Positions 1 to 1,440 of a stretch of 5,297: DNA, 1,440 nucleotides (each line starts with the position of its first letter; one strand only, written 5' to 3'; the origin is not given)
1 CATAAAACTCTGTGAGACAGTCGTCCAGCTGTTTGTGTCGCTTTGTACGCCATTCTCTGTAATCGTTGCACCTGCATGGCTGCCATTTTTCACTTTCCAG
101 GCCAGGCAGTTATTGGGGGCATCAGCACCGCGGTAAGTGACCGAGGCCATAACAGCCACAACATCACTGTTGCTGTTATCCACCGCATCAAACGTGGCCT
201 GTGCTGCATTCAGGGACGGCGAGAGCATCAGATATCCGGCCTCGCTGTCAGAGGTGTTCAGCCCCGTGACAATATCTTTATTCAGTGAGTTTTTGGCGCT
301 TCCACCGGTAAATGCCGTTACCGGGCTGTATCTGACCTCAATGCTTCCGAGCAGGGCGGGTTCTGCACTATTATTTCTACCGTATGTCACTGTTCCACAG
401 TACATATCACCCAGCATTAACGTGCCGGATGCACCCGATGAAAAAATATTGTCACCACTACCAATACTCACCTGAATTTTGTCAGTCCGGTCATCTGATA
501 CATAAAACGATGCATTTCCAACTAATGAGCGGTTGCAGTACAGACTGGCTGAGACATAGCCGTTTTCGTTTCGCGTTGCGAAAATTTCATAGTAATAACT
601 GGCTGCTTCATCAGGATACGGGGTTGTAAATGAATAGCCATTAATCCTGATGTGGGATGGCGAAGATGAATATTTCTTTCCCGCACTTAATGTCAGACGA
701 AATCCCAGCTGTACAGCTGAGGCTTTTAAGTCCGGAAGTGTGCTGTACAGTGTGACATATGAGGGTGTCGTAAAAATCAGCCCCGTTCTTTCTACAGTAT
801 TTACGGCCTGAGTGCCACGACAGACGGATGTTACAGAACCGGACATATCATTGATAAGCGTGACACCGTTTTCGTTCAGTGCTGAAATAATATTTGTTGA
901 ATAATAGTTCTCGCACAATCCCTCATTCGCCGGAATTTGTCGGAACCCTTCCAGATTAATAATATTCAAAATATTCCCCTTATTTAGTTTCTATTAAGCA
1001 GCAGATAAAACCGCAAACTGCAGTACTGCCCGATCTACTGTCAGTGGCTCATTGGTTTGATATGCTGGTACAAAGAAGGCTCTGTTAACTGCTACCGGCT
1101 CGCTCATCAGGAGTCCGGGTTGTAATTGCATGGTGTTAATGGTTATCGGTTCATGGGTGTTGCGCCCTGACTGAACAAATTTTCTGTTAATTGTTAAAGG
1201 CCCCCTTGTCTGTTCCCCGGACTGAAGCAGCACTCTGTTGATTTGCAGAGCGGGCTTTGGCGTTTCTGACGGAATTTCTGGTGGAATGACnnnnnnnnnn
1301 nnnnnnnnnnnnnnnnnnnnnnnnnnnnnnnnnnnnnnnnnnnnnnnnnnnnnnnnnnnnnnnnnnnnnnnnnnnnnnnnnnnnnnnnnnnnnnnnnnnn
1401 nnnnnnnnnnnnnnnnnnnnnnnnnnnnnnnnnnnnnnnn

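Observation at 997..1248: Unusual five-unit 17-residue periodic C-terminus on the Stf-like protein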

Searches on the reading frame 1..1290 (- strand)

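Call 85: search_protein_families(library=pfam, proteins=[L003:4019-4978:+], max_evalue=0.01)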
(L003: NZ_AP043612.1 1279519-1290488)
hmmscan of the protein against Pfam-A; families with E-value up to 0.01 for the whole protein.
L003:4019-4978:+ (319 aa): 1 family
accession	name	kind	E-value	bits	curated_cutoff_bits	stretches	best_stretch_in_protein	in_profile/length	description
PF10076.14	Phage_Mu_Gp48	-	7.3e-25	88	37.4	1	13-187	4-149/150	Bacteriophage Mu-like, Gp48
